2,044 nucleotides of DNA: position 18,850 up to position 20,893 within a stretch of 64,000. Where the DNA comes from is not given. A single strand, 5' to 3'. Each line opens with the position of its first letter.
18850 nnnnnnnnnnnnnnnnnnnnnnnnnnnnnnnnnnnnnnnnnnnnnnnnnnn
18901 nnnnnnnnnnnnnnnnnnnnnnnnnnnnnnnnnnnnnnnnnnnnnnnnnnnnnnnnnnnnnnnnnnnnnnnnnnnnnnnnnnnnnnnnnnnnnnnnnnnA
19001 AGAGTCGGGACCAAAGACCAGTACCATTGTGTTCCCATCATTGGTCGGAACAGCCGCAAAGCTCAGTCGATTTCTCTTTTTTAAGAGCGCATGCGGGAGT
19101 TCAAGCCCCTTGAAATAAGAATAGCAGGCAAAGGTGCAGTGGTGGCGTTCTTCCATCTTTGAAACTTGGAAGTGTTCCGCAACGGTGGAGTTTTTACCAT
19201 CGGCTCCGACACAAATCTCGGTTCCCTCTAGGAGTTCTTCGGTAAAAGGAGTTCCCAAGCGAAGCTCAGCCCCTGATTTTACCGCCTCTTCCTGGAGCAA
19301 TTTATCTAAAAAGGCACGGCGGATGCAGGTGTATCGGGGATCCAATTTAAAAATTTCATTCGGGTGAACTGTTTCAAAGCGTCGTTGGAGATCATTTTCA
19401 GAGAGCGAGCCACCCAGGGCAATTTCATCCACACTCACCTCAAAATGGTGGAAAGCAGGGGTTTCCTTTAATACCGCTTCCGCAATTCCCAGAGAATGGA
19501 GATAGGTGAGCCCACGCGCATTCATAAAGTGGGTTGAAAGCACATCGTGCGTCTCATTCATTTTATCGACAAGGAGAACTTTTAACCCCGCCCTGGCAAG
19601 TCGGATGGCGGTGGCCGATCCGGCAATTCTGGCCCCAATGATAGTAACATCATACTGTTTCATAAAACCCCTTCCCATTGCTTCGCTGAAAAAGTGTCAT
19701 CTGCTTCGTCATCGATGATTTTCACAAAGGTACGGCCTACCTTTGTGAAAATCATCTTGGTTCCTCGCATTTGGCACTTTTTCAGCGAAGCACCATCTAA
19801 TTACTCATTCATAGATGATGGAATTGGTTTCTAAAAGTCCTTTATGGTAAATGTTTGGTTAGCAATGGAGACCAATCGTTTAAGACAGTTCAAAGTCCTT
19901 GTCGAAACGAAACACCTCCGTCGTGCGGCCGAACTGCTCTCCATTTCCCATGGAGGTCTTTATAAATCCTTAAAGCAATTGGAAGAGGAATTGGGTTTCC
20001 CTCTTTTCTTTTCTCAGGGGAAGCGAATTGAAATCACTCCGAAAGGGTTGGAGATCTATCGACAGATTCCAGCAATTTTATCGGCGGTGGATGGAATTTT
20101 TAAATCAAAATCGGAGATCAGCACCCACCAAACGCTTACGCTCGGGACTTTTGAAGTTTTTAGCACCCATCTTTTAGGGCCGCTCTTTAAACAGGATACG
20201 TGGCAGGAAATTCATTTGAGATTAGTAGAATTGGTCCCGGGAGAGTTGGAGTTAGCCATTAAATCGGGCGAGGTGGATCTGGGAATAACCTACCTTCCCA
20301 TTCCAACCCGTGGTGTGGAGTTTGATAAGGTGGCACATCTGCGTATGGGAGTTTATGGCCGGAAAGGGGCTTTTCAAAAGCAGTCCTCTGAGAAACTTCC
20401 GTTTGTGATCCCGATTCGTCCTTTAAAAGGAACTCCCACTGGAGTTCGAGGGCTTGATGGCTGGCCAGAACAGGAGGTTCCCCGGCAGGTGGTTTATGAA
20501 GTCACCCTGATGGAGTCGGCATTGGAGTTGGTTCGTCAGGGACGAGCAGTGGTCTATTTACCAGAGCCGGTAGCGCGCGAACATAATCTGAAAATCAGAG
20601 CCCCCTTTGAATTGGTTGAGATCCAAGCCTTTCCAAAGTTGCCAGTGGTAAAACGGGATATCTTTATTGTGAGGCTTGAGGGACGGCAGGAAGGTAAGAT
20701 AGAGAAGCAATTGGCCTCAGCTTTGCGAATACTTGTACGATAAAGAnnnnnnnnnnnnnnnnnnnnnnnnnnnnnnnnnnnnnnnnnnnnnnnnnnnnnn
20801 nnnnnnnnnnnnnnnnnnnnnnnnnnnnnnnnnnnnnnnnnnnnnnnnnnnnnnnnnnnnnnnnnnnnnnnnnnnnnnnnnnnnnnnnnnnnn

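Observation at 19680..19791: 112-bp nested perfect palindrome in the divergent lysR / FAD-AOS promoter region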

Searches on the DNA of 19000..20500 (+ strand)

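Call 11: search_rna_families(source=window, start=19000, end=20500, threshold=evalue, max_evalue=10)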
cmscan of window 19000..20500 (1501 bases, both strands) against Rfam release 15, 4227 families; matches with E-value up to 10: 6.
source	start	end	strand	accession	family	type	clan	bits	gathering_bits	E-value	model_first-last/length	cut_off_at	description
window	19680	19791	+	RF04205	MIR2606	Gene; miRNA;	-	22.9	139.7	1.6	1-165/165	no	MIR2606 microRNA precursor family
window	20318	20470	+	RF02195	TP53TG1_1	Gene; lncRNA;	-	19.5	40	0.5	1-153/153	no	TP53 target 1 conserved region 1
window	19669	19730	-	RF02539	SNOR75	Gene; snRNA; snoRNA; CD-box;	-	18.7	50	2.1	1-87/87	no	Plant small nucleolar RNA SNOR75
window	19714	19757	+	RF00855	mir-254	Gene; miRNA;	-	18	70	1.9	10-52/63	no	mir-254 microRNA precursor family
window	19016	19075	-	RF01119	sR32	Gene; snRNA; snoRNA; CD-box;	-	15.5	40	0.27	1-57/57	no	Small nucleolar RNA sR32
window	19708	19758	-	RF00012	U3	Gene; snRNA; snoRNA; CD-box;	CL00100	12.4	34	6.1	114-164/219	no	Small nucleolar RNA U3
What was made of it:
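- On Any curated RNA family (Rfam 15): Only sub-threshold matches to generic hairpin (miRNA/snoRNA) models, for example MIR2606 at 22.9 bits against a threshold of 139.7 (call 11).
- Tried and rejected: Rfam: sub-threshold generic hairpin matches only (call 11).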

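Call 49: search_dna_similar(query=window:19664-19864:+, collection=plasmids, mode=distant, max_evalue=10, max_rows=10)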
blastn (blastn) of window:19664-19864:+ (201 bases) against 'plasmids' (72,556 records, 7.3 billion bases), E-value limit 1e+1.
Records with a match: 4; places in all: 4; records where one place covers at least 80% of the query: 0.
Best place of each record, by identity: >=99% 2; 95-99% 1; 90-95% 1.
By first word of the organism name: Haliscomenobacter 1; Sulfuricystis 1; Chondrinema 1; Phyllobacterium 1.
By predicted mobility (MOB-suite, as given by PLSDB): non-mobilizable 3; mobilizable 1.
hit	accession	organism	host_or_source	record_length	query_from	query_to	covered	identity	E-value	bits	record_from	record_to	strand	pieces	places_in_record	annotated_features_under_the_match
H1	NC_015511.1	Haliscomenobacter hydrossis DSM 1100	activated sludge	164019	115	145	15%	90.9%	5e-2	45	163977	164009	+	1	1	none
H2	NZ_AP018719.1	Sulfuricystis multivorans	-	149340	34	56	11%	95.7%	7e+0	38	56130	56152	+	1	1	hypothetical protein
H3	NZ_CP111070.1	Chondrinema litorale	Seaweed,red alga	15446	170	190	10%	100.0%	2e+0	39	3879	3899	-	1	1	SDR family NAD(P)-dependent oxidoreductase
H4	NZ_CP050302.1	Phyllobacterium sp. 628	Oxytropis pumilio,cell culture,root ...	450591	36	55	10%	100.0%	7e+0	37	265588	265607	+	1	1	HAMP domain-containing sensor histidine kinase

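Call 50: search_dna_similar(query=window:19664-19864:+, collection=phages, mode=distant, max_evalue=10, max_rows=10)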
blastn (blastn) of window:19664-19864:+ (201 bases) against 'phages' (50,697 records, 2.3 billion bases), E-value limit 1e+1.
Records with a match: 11; places in all: 11; records where one place covers at least 80% of the query: 0.
Best place of each record, by identity: 90-95% 7; 80-90% 4.
By first word of the organism name: Staphylococcus 3; Saccharolobus 2; Flavobacterium 1; Edwardsiella 1; Erwinia 1; Bacillus 1; Microbacterium 1; Mammaliicoccus 1.
By host as written in the record: Mammaliicoccus vitulinus C5817 3; Saccharolobus solfataricus 2; Flavobacterium sp. B330 1; Edwardsiella piscicida EIB202 1; Erwinia amylovora 1; Bacillus australimaris sKR4M-27 1; Microbacterium foliorum NRRL B-24224 SEA 1; Mammaliicoccus sciuri 1.
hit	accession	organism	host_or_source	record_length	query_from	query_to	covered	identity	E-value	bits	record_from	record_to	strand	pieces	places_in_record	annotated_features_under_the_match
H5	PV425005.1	Flavobacterium phage FLiP-2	Flavobacterium sp. B330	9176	78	121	22%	82.2%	6e-1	39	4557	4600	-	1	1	hypothetical protein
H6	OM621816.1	Edwardsiella phage vB_EpM_ZHS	Edwardsiella piscicida EIB202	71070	89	127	19%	82.5%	8e+0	36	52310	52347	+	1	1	putative DNA helicase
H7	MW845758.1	Erwinia phage pEa_SNUABM_11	Erwinia amylovora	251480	23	61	19%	82.1%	2e+0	37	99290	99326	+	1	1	hypothetical protein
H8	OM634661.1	Bacillus phage vB_BauM_KLEB27-3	Bacillus australimaris sKR4M-27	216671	87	115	14%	86.2%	8e+0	36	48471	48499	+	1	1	putative baseplate protein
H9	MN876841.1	Saccharolobus solfataricus rod-shaped virus 1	Saccharolobus solfataricus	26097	75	98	12%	91.7%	8e+0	36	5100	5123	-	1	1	putative major capsid protein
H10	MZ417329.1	Staphylococcus phage PG-2021_31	Mammaliicoccus vitulinus C5817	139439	137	160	12%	91.7%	8e+0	36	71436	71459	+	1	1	record has no annotation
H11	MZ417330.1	Staphylococcus phage PG-2021_33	Mammaliicoccus vitulinus C5817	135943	137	160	12%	91.7%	8e+0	36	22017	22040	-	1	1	record has no annotation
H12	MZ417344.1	Staphylococcus phage PG-2021_76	Mammaliicoccus vitulinus C5817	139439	137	160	12%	91.7%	8e+0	36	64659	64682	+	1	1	record has no annotation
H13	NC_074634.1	Saccharolobus solfataricus rod-shaped virus 1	Saccharolobus solfataricus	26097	75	98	12%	91.7%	8e+0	36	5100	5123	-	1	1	putative major capsid protein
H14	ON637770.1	Microbacterium phage Big4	Microbacterium foliorum NRRL B-24224 SEA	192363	105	128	12%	91.7%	8e+0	36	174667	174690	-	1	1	none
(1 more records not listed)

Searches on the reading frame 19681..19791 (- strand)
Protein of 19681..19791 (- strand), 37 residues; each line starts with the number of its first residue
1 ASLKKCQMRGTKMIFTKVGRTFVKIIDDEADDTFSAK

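Call 46: search_protein_representatives(protein=window:19681-19791:-)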
Query: 37 residues. Proteins with E-value up to 0.001 (for the whole library): 1; up to 1e-10: 0; up to 1e-30: 0. The best 1 are listed.
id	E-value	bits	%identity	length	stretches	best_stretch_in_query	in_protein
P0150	2.7e-07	44.6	100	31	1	13-37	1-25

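Call 48: find_encoding_contigs(protein=P0150, flank=5000, max_places=6)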
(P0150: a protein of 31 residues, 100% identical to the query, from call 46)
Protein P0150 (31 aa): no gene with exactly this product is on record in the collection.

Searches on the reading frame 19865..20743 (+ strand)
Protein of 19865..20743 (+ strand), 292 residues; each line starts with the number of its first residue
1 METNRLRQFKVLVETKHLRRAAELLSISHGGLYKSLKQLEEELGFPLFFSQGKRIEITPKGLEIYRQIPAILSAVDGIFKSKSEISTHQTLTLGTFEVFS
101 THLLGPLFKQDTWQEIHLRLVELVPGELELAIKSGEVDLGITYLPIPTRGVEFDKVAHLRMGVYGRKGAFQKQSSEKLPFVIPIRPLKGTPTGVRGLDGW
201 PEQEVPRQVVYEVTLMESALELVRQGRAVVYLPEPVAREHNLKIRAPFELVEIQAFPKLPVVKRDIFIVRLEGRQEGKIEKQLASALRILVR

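Call 12: search_protein_families(library=pfam, proteins=[window:19865-20743:+])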
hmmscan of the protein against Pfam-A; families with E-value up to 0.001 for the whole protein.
window:19865-20743:+ (292 aa): 2 families
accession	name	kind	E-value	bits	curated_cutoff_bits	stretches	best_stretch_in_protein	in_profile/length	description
PF03466.25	LysR_substrate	-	2.3e-15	57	28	1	88-275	5-192/209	LysR substrate binding domain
PF00126.33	HTH_1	-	1e-13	51.5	26.6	1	4-61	2-59/60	Bacterial regulatory helix-turn-helix protein, lysR family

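Call 15: find_homologous_proteins(query=window:19865-20743:+)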
Query window:19865-20743:+ (292 aa): 700 proteins with E <= 0.001 among 3281 candidates; the best 120 are listed.
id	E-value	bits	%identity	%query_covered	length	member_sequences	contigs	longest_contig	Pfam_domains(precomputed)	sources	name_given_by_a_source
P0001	4.8e-185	631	100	100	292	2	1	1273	PF00126.34,PF03466.26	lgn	-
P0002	3.8e-101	356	58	99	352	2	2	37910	PF00126.34,PF03466.26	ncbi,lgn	-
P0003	9.9e-101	355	58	100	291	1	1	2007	PF00126.34,PF03466.26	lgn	-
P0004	1.9e-100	354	56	99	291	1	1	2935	PF00126.34,PF03466.26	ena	-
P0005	3.5e-99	350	57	99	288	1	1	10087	PF00126.34,PF03466.26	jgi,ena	-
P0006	1.9e-98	347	54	99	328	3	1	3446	PF00126.34,PF03466.26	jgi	jgi:DNA-binding transcriptional LysR family regulator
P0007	1.1e-95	338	53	99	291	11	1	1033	PF00126.34,PF03466.26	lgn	-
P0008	7.4e-78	280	46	99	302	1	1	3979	PF00126.34,PF03466.26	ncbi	-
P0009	3.3e-77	278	47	100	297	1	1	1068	PF00126.34,PF03466.26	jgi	-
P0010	7.6e-74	267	45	99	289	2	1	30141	PF00126.34,PF03466.26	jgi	jgi:DNA-binding transcriptional LysR family regulator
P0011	1.1e-73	266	46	99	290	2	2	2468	PF00126.34,PF03466.26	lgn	-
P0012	1.6e-73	266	46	99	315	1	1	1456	PF00126.34,PF03466.26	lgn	-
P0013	2.0e-73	265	47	100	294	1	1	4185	PF00126.34,PF03466.26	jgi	-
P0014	9.1e-73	263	45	99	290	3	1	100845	PF00126.34,PF03466.26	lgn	-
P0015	1.1e-72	263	45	100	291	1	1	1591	PF00126.34,PF03466.26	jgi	-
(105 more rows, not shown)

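Call 16: find_encoding_contigs(protein=P0001, flank=3000)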
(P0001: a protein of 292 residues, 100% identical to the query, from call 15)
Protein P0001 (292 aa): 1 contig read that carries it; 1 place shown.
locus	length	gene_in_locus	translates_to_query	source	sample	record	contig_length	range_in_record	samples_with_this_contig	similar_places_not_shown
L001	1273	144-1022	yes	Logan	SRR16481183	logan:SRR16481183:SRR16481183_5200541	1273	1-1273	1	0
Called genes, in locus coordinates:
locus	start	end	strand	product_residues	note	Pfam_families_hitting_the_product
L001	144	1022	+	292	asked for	PF00126:HTH_1, PF03466:LysR_substrate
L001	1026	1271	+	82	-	?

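Call 17: find_encoding_contigs(protein=P0002, flank=5000)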
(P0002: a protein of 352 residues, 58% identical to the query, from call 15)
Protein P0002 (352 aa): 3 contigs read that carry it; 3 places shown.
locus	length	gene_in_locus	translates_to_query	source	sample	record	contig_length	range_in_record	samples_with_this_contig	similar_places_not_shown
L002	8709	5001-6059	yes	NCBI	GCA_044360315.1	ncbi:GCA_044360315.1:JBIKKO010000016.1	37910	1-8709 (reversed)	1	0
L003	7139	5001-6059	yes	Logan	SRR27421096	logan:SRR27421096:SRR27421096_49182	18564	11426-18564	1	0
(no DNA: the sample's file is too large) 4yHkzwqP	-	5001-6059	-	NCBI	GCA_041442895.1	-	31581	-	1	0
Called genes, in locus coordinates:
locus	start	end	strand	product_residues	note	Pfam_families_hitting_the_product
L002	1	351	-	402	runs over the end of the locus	-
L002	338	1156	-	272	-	PF14394:DUF4423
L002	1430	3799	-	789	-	-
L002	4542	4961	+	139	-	-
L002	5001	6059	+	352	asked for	PF00126:HTH_1, PF03466:LysR_substrate (weak)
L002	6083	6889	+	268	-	PF02586:SRAP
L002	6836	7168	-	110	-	-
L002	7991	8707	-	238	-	?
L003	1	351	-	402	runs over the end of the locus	-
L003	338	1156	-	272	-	PF14394:DUF4423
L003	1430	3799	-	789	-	-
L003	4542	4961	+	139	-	-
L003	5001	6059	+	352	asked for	PF00126:HTH_1, PF03466:LysR_substrate (weak)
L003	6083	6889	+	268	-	PF02586:SRAP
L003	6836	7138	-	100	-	?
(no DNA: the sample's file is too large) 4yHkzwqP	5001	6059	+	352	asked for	PF00126:HTH_1, PF03466:LysR_substrate (weak)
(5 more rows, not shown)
